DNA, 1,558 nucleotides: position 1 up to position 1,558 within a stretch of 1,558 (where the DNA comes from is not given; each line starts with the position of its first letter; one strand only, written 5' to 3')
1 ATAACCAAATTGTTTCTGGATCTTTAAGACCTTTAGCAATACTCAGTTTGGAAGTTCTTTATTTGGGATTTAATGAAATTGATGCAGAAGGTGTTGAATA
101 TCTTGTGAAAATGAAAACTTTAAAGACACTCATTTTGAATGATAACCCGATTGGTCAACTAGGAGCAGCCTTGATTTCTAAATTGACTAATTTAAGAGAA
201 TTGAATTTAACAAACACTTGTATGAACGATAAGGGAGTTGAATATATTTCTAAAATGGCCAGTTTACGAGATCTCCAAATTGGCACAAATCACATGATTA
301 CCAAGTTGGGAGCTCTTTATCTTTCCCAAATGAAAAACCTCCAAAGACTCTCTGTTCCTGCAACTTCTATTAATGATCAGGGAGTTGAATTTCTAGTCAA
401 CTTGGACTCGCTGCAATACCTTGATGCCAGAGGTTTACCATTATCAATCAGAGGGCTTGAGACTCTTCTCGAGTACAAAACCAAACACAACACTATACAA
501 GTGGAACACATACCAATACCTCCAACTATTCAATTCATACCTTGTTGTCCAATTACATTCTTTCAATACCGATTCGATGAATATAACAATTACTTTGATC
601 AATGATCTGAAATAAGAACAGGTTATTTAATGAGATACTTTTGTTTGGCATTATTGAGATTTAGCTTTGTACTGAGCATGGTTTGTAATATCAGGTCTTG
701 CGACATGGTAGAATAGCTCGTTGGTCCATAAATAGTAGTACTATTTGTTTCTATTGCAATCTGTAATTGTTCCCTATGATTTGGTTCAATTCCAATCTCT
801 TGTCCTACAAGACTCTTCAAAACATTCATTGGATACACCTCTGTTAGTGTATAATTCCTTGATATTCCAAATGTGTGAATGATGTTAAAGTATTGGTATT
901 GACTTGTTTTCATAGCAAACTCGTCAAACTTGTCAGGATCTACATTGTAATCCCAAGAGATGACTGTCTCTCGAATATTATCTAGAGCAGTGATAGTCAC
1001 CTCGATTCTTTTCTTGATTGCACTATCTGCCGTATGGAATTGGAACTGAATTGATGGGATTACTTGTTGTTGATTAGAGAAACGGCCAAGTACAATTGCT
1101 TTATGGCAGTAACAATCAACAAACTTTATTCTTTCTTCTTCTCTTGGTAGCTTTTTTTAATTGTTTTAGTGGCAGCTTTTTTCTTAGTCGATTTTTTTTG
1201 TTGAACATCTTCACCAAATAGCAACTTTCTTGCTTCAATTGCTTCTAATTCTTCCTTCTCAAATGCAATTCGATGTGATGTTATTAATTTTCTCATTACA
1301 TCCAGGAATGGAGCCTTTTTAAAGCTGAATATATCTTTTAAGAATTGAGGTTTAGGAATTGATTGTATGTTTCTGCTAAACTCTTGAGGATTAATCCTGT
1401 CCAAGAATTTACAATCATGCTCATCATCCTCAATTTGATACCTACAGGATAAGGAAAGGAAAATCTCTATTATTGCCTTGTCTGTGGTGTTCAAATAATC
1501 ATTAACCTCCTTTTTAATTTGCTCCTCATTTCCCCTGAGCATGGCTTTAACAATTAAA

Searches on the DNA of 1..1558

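Call 44: search_rna_families(source=window, threshold=evalue, max_evalue=1)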
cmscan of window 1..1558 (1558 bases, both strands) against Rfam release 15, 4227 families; matches with E-value up to 1: 1.
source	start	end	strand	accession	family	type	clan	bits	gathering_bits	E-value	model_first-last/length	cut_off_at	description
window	65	180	+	RF01295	SCARNA7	Gene; snRNA; snoRNA; scaRNA;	-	19.1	65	0.042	1-330/330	no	Small Cajal body-specific RNA 7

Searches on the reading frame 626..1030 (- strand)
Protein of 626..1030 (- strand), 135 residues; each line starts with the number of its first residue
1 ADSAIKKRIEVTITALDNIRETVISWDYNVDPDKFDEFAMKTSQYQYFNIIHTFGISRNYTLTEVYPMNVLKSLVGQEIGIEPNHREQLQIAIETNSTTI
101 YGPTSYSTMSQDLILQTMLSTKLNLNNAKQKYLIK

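Call 14: find_related_loci(query=window:626-1030:-, collection=viral_contigs, flank=10000)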
Query seq(135 aa) (135 aa) in viral_contigs; peptide patterns used: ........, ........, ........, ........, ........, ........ (x = any residue, [..] = any of these).
6 stretches matched a pattern, but none encodes a relative of the query by tblastn (E <= 1e-3).

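Call 21: find_encoding_contigs(protein=window:626-1000:-, flank=10000)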
Protein seq(125 aa) (125 aa): no gene with exactly this product is on record in the collection.

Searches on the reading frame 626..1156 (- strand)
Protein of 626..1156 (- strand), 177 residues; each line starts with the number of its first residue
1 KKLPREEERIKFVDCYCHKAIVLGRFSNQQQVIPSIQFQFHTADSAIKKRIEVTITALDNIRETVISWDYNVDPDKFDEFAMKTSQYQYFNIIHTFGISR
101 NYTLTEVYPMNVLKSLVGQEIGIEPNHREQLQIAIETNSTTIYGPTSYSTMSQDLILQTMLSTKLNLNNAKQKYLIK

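Call 5: search_protein_families(library=pfam, max_evalue=1, proteins=[window:626-1156:-])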
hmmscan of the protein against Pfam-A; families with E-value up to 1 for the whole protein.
seq(177 aa): 3 families
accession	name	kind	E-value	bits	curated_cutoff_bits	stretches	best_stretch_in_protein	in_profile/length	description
PF03924.19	CHASE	-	0.04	14.1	25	1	66-146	27-109/189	CHASE domain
PF22637.2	CBM_4_9_1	-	0.05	14.3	27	1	112-140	54-82/148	BppA domain 1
PF13795.12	HupE_UreJ_2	-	0.19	11.8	24.5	1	80-124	91-135/156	HupE / UreJ protein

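Call 6: search_protein_families(library=ncbifam, max_evalue=1, proteins=[window:626-1156:-])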
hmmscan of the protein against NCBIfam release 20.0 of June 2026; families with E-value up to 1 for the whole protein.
seq(177 aa): 0 families

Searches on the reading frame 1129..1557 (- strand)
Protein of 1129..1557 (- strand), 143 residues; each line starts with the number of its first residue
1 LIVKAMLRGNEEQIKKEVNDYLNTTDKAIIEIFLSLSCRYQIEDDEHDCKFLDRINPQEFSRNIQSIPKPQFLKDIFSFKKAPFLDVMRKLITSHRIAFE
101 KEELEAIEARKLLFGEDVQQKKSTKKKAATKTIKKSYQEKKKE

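Call 5: search_protein_families(library=pfam, max_evalue=1, proteins=[window:1129-1557:-])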
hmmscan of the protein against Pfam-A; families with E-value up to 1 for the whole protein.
seq(143 aa): 0 families

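Call 6: search_protein_families(library=ncbifam, max_evalue=1, proteins=[window:1129-1557:-])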
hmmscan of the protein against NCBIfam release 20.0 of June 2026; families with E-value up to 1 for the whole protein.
seq(143 aa): 0 families

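Call 15: find_related_loci(query=window:1129-1557:-, collection=viral_contigs, flank=10000)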
Query seq(143 aa) (143 aa) in viral_contigs; peptide patterns used: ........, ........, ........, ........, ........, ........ (x = any residue, [..] = any of these).
15 stretches matched a pattern, but none encodes a relative of the query by tblastn (E <= 1e-3).

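Call 18: find_encoding_contigs(protein=window:1129-1557:-, flank=10000)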
Protein seq(143 aa) (143 aa): no gene with exactly this product is on record in the collection.

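Call 20: find_encoding_contigs(protein=window:1129-1542:-, flank=10000)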
Protein seq(138 aa) (138 aa): no gene with exactly this product is on record in the collection.

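Call 55: predict_structure(protein=window:1129-1557:-)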
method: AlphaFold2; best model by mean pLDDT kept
length: 143 residues; sequences in the alignment: 1
mean_pLDDT: 45.8   pTM: 0.29
mean pLDDT of the five models: 45.8, 44.5, 43.2, 40.8, 40.4
residues with pLDDT >= 90: 0; 70-90: 0; 50-70: 33; < 50: 110
segments of 3 or more residues with pLDDT < 50: 1-9, 26-31, 37-61, 63-65, 77-82, 84-87, 92-143
pLDDT, mean of each block of 10 residues (from residue 1): 44 55 50 47 42 45 50 49 48 44 44 38 41 43 46
secondary structure, 60 per line:
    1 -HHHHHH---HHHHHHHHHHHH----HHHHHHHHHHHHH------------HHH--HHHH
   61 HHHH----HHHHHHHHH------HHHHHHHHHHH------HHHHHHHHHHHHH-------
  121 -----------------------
elements in order: H2-7 H11-22 H27-39 H57-64 H69-77 H84-94 H101-113

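Call 56: find_homologous_proteins(query=window:1129-1557:-, max_evalue=1)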
Query seq(143 aa): 40 candidates shared short words with the query, none scored E <= 1.
